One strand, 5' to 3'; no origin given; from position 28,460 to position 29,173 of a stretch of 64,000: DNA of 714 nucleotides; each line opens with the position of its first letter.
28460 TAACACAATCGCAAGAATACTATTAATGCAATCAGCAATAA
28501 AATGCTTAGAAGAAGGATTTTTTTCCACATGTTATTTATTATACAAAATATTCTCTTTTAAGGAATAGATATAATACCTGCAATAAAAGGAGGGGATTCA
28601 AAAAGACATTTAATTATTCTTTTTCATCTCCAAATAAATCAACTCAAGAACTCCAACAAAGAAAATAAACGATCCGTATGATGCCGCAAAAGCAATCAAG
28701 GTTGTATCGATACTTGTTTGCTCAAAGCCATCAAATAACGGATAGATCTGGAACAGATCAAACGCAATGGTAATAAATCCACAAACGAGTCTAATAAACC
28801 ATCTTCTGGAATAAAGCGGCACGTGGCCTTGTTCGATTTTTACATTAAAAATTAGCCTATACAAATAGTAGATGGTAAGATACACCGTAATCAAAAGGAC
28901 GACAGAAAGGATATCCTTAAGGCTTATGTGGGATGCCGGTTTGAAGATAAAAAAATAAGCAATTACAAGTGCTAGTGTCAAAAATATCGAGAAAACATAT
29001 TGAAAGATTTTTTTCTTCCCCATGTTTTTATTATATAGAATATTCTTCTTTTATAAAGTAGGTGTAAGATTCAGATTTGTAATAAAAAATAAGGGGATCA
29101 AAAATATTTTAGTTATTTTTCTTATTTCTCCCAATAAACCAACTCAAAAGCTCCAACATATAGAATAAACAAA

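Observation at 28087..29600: Tandem triplication (~510-bp units) of a small 4-TM membrane protein gene including its intergenic leader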

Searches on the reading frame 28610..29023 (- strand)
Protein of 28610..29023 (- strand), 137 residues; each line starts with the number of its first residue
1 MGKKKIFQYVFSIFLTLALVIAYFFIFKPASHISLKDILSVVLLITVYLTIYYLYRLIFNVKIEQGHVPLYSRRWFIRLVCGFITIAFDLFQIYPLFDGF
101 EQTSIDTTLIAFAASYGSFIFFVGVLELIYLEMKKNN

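Call 9: search_protein_families(library=pfam, proteins=[window:28610-29023:-], max_evalue=0.1)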
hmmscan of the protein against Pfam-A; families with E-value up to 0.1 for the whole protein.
window:28610-29023:- (137 aa): 0 families

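Call 27: search_protein_families(library=phrogs, proteins=[window:28610-29023:-], max_evalue=0.1)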
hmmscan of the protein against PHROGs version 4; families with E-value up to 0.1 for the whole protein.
window:28610-29023:- (137 aa): 0 families

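Call 28: search_protein_families(library=padloc, proteins=[window:28610-29023:-], max_evalue=0.1)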
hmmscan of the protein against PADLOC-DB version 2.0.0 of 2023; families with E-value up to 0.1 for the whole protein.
window:28610-29023:- (137 aa): 0 families

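Call 30: search_solved_structures(query=A3, max_evalue=10)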
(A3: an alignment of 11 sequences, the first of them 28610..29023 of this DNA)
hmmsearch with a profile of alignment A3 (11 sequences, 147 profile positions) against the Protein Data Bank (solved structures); distinct sequences matched with E-value up to 10: 0.
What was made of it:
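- On Known membrane immunity families (CPBP/Abi PF02517, SdpI, DUF3021, EntA_Immun, colicin immunity, TsaI/DUF443): The PDB profile search gave 0 hits (call 30).
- Tried and rejected: A profile search of PDB sequences gave 0 hits at E<=10 (call 30).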

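Call 31: search_protein_families(library=ncbifam, proteins=[window:28610-29023:-], max_evalue=0.1)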
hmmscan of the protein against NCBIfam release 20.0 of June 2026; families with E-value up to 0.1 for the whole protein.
window:28610-29023:- (137 aa): 0 families

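Call 37: predict_structure(alignment_id=A3)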
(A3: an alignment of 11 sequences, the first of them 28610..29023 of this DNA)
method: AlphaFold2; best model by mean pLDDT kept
length: 137 residues; sequences in the alignment: 11
mean_pLDDT: 58.5   pTM: 0.34
mean pLDDT of the five models: 58.5, 57.8, 54.9, 51.7, 49.9
residues with pLDDT >= 90: 0; 70-90: 7; 50-70: 105; < 50: 25
segments of 3 or more residues with pLDDT < 50: 1-4, 30-33, 59-71
pLDDT, mean of each block of 10 residues (from residue 1): 52 67 57 51 60 55 47 58 63 55 61 69 67 56
secondary structure, 60 per line:
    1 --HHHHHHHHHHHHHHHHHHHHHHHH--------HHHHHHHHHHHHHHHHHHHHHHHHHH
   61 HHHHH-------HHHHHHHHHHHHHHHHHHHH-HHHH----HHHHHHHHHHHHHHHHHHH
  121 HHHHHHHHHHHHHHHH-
elements in order: H3-26 H35-65 H73-92 H94-97 H102-136
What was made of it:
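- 28610..29023 (-): Paralog B (class I), 137 aa, 4 predicted TM helices (MGKKKIF...). AF2 gives four long helices at pLDDT 58 (call 37).
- On Known membrane immunity families (CPBP/Abi PF02517, SdpI, DUF3021, EntA_Immun, colicin immunity, TsaI/DUF443): The AF2 model has pLDDT 58.5 (call 37).
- The AF2 model is of low confidence (pLDDT 58, call 37).
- Tried and rejected: AlphaFold2 with an 11-sequence alignment gave only pLDDT 58.5 (call 37).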

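Call 54: fold_search(model_id=the predicted structure, library=pdb)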
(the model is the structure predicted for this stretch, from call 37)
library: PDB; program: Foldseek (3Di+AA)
matches with E <= 10: 2; with E <= 0.001: 0
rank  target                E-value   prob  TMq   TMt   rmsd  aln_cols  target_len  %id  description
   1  8ztm_A                8.7e+00  0.02  0.22  0.10  19.7       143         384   17  AtALMT9 with LMNG (trans1 class) (released 2025-03-12)
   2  3fwc_D                9.3e+00  0.06  0.27  0.38   7.2        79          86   23  Sac3:Sus1:Cdc31 complex (released 2009-04-14)
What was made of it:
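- On Known membrane immunity families (CPBP/Abi PF02517, SdpI, DUF3021, EntA_Immun, colicin immunity, TsaI/DUF443): Foldseek against PDB gave no hit below E=8 (call 54).
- Tried and rejected: Foldseek against PDB on that model gave only noise (call 54).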

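Call 72: search_dna_similar(query=window:28610-29023:-, collection=phages, mode=protein, max_evalue=0.01)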
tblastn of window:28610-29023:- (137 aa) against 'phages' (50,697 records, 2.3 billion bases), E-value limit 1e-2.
No match.

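Call 74: find_related_loci(query=A3, collection=viral_contigs, flank=8000)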
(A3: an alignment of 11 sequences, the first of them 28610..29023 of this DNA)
Query A3 (137 aa) in viral_contigs; peptide patterns used: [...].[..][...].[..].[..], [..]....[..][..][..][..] (x = any residue, [..] = any of these).
249 stretches matched a pattern, but none encodes a relative of the query by tblastn (E <= 1e-3).
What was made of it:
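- No relative was found in IMG/VR viral contigs (call 74).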

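Call 75: find_related_loci(query=A3, collection=metagenome_contigs, flank=6000)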
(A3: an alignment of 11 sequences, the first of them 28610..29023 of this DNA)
Query A3 (137 aa) in metagenome_contigs; peptide patterns used: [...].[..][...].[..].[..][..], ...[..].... (x = any residue, [..] = any of these).
599 stretches matched a pattern (row limit reached: there are more); 2 encode a relative of the query (tblastn E <= 1e-3); 2 distinct loci.
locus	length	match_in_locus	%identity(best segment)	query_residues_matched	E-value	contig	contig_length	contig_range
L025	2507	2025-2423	80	1-137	4e-69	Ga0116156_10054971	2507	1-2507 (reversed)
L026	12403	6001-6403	49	10-137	2e-27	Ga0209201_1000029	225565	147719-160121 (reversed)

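Call 82: search_protein_families(library=pfam, alignment_id=A3, max_evalue=5)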
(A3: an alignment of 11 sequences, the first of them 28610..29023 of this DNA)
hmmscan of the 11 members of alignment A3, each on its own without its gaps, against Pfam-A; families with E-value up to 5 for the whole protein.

A. member 1, window:28610-29023:- (137 aa): 1 family
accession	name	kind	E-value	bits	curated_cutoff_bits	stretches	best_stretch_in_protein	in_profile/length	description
PF17402.7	DUF5408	-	0.27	11.6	25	1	77-97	15-35/63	Family of unknown function (DUF5408)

B. families by the number of members that match (of 11 scanned): 14 families
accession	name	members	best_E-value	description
PF09843.14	DUF2070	5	0.076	Predicted membrane protein (DUF2070)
PF17402.7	DUF5408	3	0.0085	Family of unknown function (DUF5408)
PF13721.11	SecD-TM1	2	0.15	SecD export protein N-terminal TM region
PF06781.17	CrgA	2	0.15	Cell division protein CrgA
PF00689.26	Cation_ATPase_C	2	0.25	Cation transporting ATPase, C-terminus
PF03600.22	CitMHS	1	0.00058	Citrate transporter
PF07690.21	MFS_1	1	0.075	Major Facilitator Superfamily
PF19398.4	DurB-like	1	0.14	Lantibiotic duramycin B-like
PF23906.1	DUF7248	1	0.19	Family of unknown function (DUF7248)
PF11666.13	DUF2933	1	0.27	Protein of unknown function (DUF2933)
PF08058.16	NPCC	1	0.64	Nuclear pore complex component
PF11121.13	DUF2639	1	2.4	Protein of unknown function (DUF2639)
PF01769.21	MgtE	1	2.5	Divalent cation transporter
PF07226.16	DUF1422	1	3.1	Protein of unknown function (DUF1422)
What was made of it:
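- On Known membrane immunity families (CPBP/Abi PF02517, SdpI, DUF3021, EntA_Immun, colicin immunity, TsaI/DUF443): Scanning 11 members at E<=5 gave only scattered hydrophobic noise (call 82).
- On Paired 4-TM transporters (SMR, Fluc/CrcB) or LrgA/CidA: No Pfam hit (calls 9, 82).
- Closest known: Small integral-membrane bacteriocin immunity proteins. Different: No sequence match to any of these families (calls 9, 31, 82).
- No sequence or fold similarity to any immunity, holin, defence or transporter family was found (calls 9, 27, 28, 30, 31, 54, 82). There are no Pfam hits to SMR, CrcB, LrgA or any other transporter family (calls 9, 82).
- Tried and rejected: Pfam, NCBIfam, PHROGs and PADLOC scans of A, B, C, D and the lineage-2 protein found nothing credible (calls 9, 27, 28, 31, 82).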
